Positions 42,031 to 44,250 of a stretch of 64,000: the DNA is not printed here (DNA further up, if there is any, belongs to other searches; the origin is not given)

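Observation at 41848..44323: Orphan minimal RiPP-like cassette: acidic 86-aa protein, B12/radical-SAM maturase with an RRE-like tail, and a 65-aa candidate precursor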

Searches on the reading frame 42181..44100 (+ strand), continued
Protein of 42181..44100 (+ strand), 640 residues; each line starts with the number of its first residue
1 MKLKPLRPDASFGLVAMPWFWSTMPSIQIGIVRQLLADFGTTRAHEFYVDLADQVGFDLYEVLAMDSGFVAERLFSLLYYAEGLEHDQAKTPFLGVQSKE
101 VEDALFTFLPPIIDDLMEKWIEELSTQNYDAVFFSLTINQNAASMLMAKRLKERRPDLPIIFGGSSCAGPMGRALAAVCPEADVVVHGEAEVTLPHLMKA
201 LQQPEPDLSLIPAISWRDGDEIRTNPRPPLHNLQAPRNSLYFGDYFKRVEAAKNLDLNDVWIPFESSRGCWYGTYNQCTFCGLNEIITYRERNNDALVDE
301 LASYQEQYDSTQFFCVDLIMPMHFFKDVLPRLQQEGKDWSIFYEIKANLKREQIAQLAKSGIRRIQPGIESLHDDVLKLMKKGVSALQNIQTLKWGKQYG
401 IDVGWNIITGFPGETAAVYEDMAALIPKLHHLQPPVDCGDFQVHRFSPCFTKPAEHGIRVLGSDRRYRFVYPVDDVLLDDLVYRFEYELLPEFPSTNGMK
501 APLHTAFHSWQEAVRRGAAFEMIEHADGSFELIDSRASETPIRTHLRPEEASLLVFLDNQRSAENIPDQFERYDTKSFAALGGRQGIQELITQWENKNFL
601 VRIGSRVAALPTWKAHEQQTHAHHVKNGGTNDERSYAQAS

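Call 19: search_protein_families(library=ncbifam, proteins=[L003:6892-7137:+, L004:7001-7264:+, L005:6889-7158:+, L006:4378-4665:-, L003:7704-9026:+, L004:7399-8682:+, L003:4741-4998:+, L004:4738-5001:+, L004:3961-4731:-], max_evalue=10)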
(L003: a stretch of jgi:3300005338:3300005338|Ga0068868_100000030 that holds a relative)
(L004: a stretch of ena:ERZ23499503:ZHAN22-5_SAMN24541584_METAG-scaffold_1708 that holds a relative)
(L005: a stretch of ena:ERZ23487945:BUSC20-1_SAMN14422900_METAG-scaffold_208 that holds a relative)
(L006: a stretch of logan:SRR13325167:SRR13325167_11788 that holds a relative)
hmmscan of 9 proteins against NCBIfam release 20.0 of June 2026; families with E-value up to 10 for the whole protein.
L003:6892-7137:+ (82 aa): 0 families

L004:7001-7264:+ (88 aa): 1 family
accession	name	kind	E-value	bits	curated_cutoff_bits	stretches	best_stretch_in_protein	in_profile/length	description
NF009120.0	PRK12472.1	subfamily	0.12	11.1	369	1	7-52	198-243/508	hypothetical protein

L005:6889-7158:+ (90 aa): 0 families

L006:4378-4665:- (95 aa): 0 families

L003:7704-9026:+ (441 aa): 3 families
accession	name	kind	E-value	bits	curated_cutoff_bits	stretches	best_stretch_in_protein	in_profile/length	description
NF038150.1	lanthi_synth_IV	equivalog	1.1e-35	123.2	650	1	15-359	6-368/851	class IV lanthionine synthetase LanL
NF038151.1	lanthi_synth_III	equivalog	3.9e-32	111.6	575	1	14-365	40-412/833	class III lanthionine synthetase LanKC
TIGR03724.2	arch_bud32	equivalog_domain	0.018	14.6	125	1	238-337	41-132/193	KEOPS complex kinase/ATPase Bud32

L004:7399-8682:+ (428 aa): 9 families
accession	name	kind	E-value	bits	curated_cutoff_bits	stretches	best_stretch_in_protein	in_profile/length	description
NF038151.1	lanthi_synth_III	equivalog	1.8e-33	115.9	575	1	9-372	28-407/833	class III lanthionine synthetase LanKC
NF038150.1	lanthi_synth_IV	equivalog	8.6e-30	103.7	650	1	36-366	19-363/851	class IV lanthionine synthetase LanL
NF052427.1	StpK7MSMEG_1200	equivalog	2.1e-05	23.2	900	1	198-353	10-162/601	serine/threonine protein kinase StpK7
TIGR03724.2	arch_bud32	equivalog_domain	7.1e-05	22.4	125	1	278-359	67-147/193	KEOPS complex kinase/ATPase Bud32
NF002475.0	PRK01723.1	equivalog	0.00014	21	142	1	280-346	123-191/241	3-deoxy-D-manno-octulosonic acid kinase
NF047741.1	antiphage_MADS6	equivalog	0.011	14.3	460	1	194-317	494-602/612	methylation-associated defense system protein kinase MAD6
NF011462.0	PRK14879.1-3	equivalog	0.022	14.5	174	1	280-346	68-128/192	Kae1-associated kinase Bud32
NF011461.0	PRK14879.1-2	equivalog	0.044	13.6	372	1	279-348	78-148/225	Kae1-associated kinase Bud32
NF007174.0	PRK09605.1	equivalog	0.13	10.7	447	1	278-352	410-482/535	bifunctional N(6)-L-threonylcarbamoyladenine synthase/serine/threonine protein kinase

L003:4741-4998:+ (86 aa): 0 families

L004:4738-5001:+ (88 aa): 0 families

L004:3961-4731:- (256 aa): 8 families
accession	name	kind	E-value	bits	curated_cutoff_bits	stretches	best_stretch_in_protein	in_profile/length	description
NF012212.1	ANT_9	subfamily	0.00029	20.2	340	1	33-77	22-67/249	aminoglycoside nucleotidyltransferase ANT(9)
NF051468.1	ANT_AadA37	exception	0.0023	17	550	1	33-80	32-80/265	ANT(3'')-I family aminoglycoside nucleotidyltransferase AadA37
NF045909.1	ANT_9_Ic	equivalog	0.0029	16.9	505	1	34-60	29-55/259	aminoglycoside nucleotidyltransferase ANT(9)-Ic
NF010309.0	PRK13746.1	subfamily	0.0062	15.9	193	1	11-67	9-64/263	aminoglycoside adenylyltransferase family protein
NF047752.1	MntA_antitoxin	equivalog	0.012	15.5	60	1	35-72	10-48/106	type VII toxin-antitoxin system MntA family adenylyltransferase antitoxin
NF053581.1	ANT_3pp_Ic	exception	0.024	14.1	545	1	18-57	15-53/265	aminoglycoside nucleotidyltransferase ANT(3'')-Ic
NF012157.0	ANT_3pp_I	equivalog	0.032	13.5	375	1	18-62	9-52/256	AadA family aminoglycoside 3''-O-nucleotidyltransferase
NF012135.0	ANT_3pp_9_crypt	exception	0.07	12.7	560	1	34-78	30-75/262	cryptic aminoglycoside nucleotidyltransferase ANT(3'')/ANT(9)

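Call 20: search_protein_families(library=pfam, proteins=[L003:6892-7137:+, L004:7001-7264:+, L005:6889-7158:+, L006:4378-4665:-, L003:7704-9026:+, L004:7399-8682:+, L003:4741-4998:+, L004:4738-5001:+, L004:3961-4731:-], max_evalue=10)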
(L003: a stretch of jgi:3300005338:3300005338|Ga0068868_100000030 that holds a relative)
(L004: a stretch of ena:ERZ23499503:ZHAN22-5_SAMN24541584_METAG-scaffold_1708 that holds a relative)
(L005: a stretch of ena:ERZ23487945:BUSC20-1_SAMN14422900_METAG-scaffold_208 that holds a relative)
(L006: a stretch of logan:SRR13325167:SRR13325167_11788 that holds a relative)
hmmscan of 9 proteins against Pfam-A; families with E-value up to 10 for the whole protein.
L003:6892-7137:+ (82 aa): 3 families
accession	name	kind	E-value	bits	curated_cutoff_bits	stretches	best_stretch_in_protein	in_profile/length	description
PF19043.5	CBP66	-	0.078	12.6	27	1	1-76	142-217/403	Nuclear cap binding complex subunit CBP66 C-terminal region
PF23579.1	ARM_TBCD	-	0.12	11.8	27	1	8-60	8-61/280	Tubulin-specific chaperone D-like, ARM repeat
PF07862.16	Nif11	-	0.13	13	23.8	1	25-44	17-36/48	Nif11 domain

L004:7001-7264:+ (88 aa): 1 family
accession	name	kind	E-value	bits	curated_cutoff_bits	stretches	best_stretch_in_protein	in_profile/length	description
PF15300.11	INT_SG_DDX_CT_C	-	0.14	12.2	27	1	18-54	10-46/63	INTS6/SAGE1/DDX26B/CT45 C-terminus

L005:6889-7158:+ (90 aa): 3 families
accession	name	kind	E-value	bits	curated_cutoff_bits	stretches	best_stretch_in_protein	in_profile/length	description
PF24033.1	DUF7342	-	0.052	14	31.6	1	3-49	53-97/150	Family of unknown function (DUF7342)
PF24245.1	INO80F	-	0.068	13.7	25.1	1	28-48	2-22/47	INO80 complex subunit F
PF13093.11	FTA4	-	0.12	12.6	24.8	1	3-64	123-185/199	Kinetochore complex Fta4 of Sim4 subunit, or CENP-50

L006:4378-4665:- (95 aa): 0 families

L003:7704-9026:+ (441 aa): 2 families
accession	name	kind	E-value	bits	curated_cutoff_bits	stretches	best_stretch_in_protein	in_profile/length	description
PF25816.1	RamC_N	-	8.4e-20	71.5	27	1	12-161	15-163/191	RamC, N-terminal domain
PF01636.29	APH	-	0.003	17.8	23.2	1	234-307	34-109/239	Phosphotransferase enzyme family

L004:7399-8682:+ (428 aa): 3 families
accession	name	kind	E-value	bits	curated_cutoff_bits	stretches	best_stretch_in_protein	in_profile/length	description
PF25816.1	RamC_N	-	5e-21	75.5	27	1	36-157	31-149/191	RamC, N-terminal domain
PF01636.29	APH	-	0.0078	16.4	23.2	1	246-318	36-110/239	Phosphotransferase enzyme family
PF00069.31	Pkinase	-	0.032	14.1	31.7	1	202-364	6-163/263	Protein kinase domain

L003:4741-4998:+ (86 aa): 0 families

L004:4738-5001:+ (88 aa): 3 families
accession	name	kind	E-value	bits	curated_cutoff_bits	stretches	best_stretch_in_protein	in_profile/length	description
PF05157.20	MshEN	-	0.017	15.5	23.1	1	43-86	37-84/90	MshEN domain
PF20892.2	SidC_lipid-bd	-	0.12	12.8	27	1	5-70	48-112/127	SidC, lipid-binding domain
PF16717.10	RAC_head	-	0.31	12.4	27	1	38-71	32-66/98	Ribosome-associated complex head domain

L004:3961-4731:- (256 aa): 2 families
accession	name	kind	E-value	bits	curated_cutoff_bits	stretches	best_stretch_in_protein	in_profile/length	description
PF18765.7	Polbeta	-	0.0011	19.6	26.9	1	34-76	15-58/93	Polymerase beta, Nucleotidyltransferase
PF01909.29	NTP_transf_2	-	0.053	14.3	21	1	30-63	12-45/93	Nucleotidyltransferase domain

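Call 31: find_related_loci(query=A3, collection=metagenome_contigs, flank=4000)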
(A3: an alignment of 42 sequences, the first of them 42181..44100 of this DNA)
Query A3 (640 aa) in metagenome_contigs; peptide patterns used: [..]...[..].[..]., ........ (x = any residue, [..] = any of these).
600 stretches matched a pattern (row limit reached: there are more); 473 encode a relative of the query (tblastn E <= 1e-3); the best 80 are kept; 80 distinct loci.
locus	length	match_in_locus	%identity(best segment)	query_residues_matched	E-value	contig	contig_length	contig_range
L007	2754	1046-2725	46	13-570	2e-162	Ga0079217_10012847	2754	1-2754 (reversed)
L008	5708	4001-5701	39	1-557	2e-119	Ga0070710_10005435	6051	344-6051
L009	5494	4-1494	38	111-610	1e-114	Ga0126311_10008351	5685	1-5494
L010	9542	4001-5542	38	14-517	1e-100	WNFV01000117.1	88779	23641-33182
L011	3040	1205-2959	35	14-573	5e-101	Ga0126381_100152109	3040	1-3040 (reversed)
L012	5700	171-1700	37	14-513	7e-97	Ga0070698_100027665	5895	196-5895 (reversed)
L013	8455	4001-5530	37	14-513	2e-96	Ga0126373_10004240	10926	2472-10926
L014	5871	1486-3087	37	14-540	7e-96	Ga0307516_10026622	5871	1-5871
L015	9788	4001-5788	35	14-584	6e-95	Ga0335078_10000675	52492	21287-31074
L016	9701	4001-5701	34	14-552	5e-95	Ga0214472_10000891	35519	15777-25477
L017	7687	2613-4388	34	14-575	1e-94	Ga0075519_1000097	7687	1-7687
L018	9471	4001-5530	35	14-513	6e-94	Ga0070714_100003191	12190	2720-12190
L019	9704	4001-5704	35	14-566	2e-93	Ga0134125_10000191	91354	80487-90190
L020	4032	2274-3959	35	14-552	6e-94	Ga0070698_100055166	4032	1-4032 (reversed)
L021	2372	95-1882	35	14-584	6e-97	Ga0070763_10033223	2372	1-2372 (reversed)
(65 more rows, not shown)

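Call 34: predict_structure(alignment_id=A3)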
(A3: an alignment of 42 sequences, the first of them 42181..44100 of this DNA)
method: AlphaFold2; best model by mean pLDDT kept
length: 640 residues; sequences in the alignment: 42
mean_pLDDT: 87.2   pTM: 0.86
mean pLDDT of the five models: 87.2, 87.0, 85.9, 85.1, 84.3
residues with pLDDT >= 90: 429; 70-90: 136; 50-70: 44; < 50: 31
segments of 3 or more residues with pLDDT < 50: 272-274, 616-640
pLDDT, mean of each block of 10 residues (from residue 1): 84 93 89 92 96 93 86 92 64 87 92 96 95 85 95 95 74 91 89 91 92 90 85 72 96 90 77 51 54 83 94 85 88 90 89 94 91 94 93 96 94 93 98 94 84 92 92 92 91 87 96 96 96 96 98 96 96 97 97 97 96 63 31 29
secondary structure, 60 per line:
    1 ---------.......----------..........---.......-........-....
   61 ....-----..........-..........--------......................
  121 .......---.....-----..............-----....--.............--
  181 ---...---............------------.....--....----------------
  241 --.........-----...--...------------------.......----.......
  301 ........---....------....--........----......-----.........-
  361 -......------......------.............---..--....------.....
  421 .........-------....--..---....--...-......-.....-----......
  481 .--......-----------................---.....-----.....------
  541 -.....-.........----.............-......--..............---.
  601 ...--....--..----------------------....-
elements in order: E10-16 H27-36 E40-46 H48-55 H57-64 H70-79 H81-90 H99-127 E131-135 H141-154 E160-163 H166-178 E184-186 H190-201 E214-218 E221-224 H243-251 E262-264 H283-289 H294-308 E312-315 H322-325 H328-335 E340-345 H351-359 E362-367 H374-379 H386-398 E406-409 H416-429 E437-440 H448-451 E458-463 H465-469 H475-481 E484-489 H501-516 E520-524 E530-534 E542-546 H548-556 H563-573 H575-580 H583-596 E600-603 E606-609 H636-639

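Call 37: fold_search(model_id=the predicted structure, library=pdb)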
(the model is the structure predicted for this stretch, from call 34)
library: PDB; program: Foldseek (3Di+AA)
matches with E <= 10: 1355; with E <= 0.001: 32
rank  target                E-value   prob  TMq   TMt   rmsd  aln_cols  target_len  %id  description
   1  7kdx_B                8.4e-16  1.00  0.48  0.46   6.2       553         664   15  Crystal structure of Streptomyces tokunonesis TokK with hydroxycobalamin, 5'-deoxyadenosine, and methionine (released 2022-01-12)
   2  7kdy_B                8.7e-15  1.00  0.42  0.41   7.0       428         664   18  Crystal structure of Streptomyces tokunonesis TokK with hydroxycobalamin, 5'-deoxyadenosine, methionine, and (2R)-pant (released 2022-01-12)
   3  7kdy_A                9.7e-15  1.00  0.47  0.46   6.7       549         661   15  Crystal structure of Streptomyces tokunonesis TokK with hydroxycobalamin, 5'-deoxyadenosine, methionine, and (2R)-pant (released 2022-01-12)
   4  7kdx_A                4.4e-14  1.00  0.48  0.47   6.1       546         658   15  Crystal structure of Streptomyces tokunonesis TokK with hydroxycobalamin, 5'-deoxyadenosine, and methionine (released 2022-01-12)
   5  5ul3                  4.7e-14  1.00  0.46  0.41  20.9       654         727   13  Structure of Cobalamin-dependent S-adenosylmethionine radical enzyme OxsB with aqua-cobalamin bound (released 2017-04-19)
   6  9n1d                  5.2e-14  1.00  0.45  0.46   7.1       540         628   13  Crystal structure of CysS from Corallococcus sp. CA054B with 5'-deoxyadenosine and methionine bound (released 2026-01-28)
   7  9n1b                  6.5e-14  1.00  0.44  0.45   7.4       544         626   13  Crystal structure of CysS from Corallococcus sp. CA054B with 5'-deoxyadenosine, methionine, and pantetheinylated 3-metho (released 2026-01-28)
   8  5ul4                  1.2e-13  1.00  0.44  0.39  21.4       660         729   12  Structure of Cobalamin-dependent S-adenosylmethionine radical enzyme OxsB with aqua-cobalamin and S-adenosylmethionine b (released 2017-04-19)
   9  6wte_B                3.7e-13  1.00  0.50  0.59   7.0       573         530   13  Structure of radical S-adenosylmethionine methyltransferase, TsrM, from Kitasatospora setae with cobalamin and [4Fe-4S (released 2020-12-23)
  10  6wtf_B                4.1e-13  1.00  0.50  0.59   7.3       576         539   13  Structure of radical S-adenosylmethionine methyltransferase, TsrM, from Kitasatospora setae with tryptophan substrate  (released 2020-12-23)
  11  6wte_A                4.6e-13  1.00  0.49  0.55   8.8       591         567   13  Structure of radical S-adenosylmethionine methyltransferase, TsrM, from Kitasatospora setae with cobalamin and [4Fe-4S (released 2020-12-23)
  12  9n1c                  6.0e-13  1.00  0.45  0.46   7.3       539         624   14  Crystal structure of CysS from Corallococcus sp. CA054B with 5'-deoxyadenosine, methionine, and pantetheinylated 3-ethox (released 2026-01-28)
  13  6wtf_A                7.9e-13  1.00  0.50  0.58   7.3       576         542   13  Structure of radical S-adenosylmethionine methyltransferase, TsrM, from Kitasatospora setae with tryptophan substrate  (released 2020-12-23)
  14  5ul2                  2.4e-12  1.00  0.41  0.37  22.5       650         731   12  Structure of Apo, SeMet-labeled Cobalamin-dependent S-adenosylmethionine radical enzyme OxsB (released 2017-04-19)
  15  9ccb                  7.4e-12  1.00  0.41  0.60  11.6       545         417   13  X-ray crystal structure of methyl-coenzyme M reductase glutamine methylase (MgmA) from Methanothermobacter marburgensis  (released 2025-01-01)
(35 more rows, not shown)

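Call 42: find_encoding_contigs(protein=P0006, flank=4000, max_places=1)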
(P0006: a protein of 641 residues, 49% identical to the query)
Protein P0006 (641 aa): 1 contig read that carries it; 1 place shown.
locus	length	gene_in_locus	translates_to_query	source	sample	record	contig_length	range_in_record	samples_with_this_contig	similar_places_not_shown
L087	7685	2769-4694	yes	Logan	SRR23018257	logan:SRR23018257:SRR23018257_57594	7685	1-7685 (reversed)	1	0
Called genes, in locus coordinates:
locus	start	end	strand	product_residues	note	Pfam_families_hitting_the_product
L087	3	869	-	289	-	?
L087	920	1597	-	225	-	PF13640:2OG-FeII_Oxy_3, PF13661:2OG-FeII_Oxy_4 (faint)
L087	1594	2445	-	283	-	-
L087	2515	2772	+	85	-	-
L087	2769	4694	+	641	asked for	PF04055:Radical_SAM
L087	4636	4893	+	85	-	-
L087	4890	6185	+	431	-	PF25816:RamC_N, PF01636:APH (faint)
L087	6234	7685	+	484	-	?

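Call 43: find_encoding_contigs(protein=P0018, flank=4000, max_places=1)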
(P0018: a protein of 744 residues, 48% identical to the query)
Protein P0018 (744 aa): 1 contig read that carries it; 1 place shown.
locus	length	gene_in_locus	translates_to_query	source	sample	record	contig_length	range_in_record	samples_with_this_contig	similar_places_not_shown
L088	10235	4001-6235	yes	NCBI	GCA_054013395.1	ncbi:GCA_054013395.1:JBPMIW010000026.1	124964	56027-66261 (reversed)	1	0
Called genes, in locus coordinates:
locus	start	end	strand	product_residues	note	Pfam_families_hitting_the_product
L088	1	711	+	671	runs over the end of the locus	PF00756:Esterase, PF02129:Peptidase_S15, PF00561:Abhydrolase_1 (faint), PF12146:Hydrolase_4 (faint), PF12697:Abhydrolase_6 (weak), PF20434:BD-FAE, PF00326:Peptidase_S9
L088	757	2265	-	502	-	PF00149:Metallophos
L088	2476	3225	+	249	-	PF13661:2OG-FeII_Oxy_4 (faint), PF13640:2OG-FeII_Oxy_3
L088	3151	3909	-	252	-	-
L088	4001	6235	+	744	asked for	PF02310:B12-binding (weak), PF04055:Radical_SAM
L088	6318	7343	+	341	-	-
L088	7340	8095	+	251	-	PF00005:ABC_tran, PF13304:AAA_21 (faint)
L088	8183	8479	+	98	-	-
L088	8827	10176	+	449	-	PF25816:RamC_N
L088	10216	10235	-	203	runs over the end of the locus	PF01471:PG_binding_1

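Call 44: find_encoding_contigs(protein=P0017, flank=4000, max_places=1)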
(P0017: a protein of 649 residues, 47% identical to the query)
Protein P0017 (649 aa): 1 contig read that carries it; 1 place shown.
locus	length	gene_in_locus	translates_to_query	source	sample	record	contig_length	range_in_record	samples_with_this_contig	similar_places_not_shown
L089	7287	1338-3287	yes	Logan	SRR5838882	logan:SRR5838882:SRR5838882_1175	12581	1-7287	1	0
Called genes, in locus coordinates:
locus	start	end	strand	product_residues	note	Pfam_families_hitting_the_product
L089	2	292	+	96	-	?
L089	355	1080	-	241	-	-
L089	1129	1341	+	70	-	-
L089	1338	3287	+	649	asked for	PF04055:Radical_SAM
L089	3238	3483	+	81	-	-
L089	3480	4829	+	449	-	PF25816:RamC_N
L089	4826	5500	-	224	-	PF13640:2OG-FeII_Oxy_3, PF13661:2OG-FeII_Oxy_4 (faint)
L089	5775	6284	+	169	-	-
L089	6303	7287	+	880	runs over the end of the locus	PF25816:RamC_N, PF00069:Pkinase, PF05147:LANC_like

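Call 45: find_encoding_contigs(protein=P0019, flank=4000, max_places=1)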
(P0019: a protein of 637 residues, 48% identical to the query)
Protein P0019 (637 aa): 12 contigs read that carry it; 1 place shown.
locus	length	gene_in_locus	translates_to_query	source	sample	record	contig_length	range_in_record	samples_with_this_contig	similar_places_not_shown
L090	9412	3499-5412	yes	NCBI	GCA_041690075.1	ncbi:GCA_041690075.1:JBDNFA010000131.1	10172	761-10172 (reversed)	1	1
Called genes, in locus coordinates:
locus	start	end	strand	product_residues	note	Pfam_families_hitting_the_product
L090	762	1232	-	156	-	PF01272:GreA_GreB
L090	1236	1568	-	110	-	-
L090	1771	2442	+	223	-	PF13640:2OG-FeII_Oxy_3 (weak), PF13661:2OG-FeII_Oxy_4 (faint)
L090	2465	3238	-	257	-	-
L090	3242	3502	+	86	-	-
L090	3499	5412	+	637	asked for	PF02310:B12-binding (weak), PF04055:Radical_SAM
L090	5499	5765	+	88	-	-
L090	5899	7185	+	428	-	PF25816:RamC_N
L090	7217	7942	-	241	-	PF12710:HAD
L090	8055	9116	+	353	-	PF02405:MlaE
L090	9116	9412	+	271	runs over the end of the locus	PF00005:ABC_tran, PF13304:AAA_21 (weak)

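Call 83: find_encoding_contigs(protein=P0005, flank=3000, max_places=4)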
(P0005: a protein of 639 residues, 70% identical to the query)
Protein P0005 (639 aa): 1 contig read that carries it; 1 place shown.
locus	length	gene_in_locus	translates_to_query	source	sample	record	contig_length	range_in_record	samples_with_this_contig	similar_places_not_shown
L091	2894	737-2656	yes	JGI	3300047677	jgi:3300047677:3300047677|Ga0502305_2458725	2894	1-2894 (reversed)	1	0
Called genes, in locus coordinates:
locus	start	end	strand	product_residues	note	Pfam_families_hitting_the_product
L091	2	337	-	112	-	?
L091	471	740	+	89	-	-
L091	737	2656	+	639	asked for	PF04055:Radical_SAM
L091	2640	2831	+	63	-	-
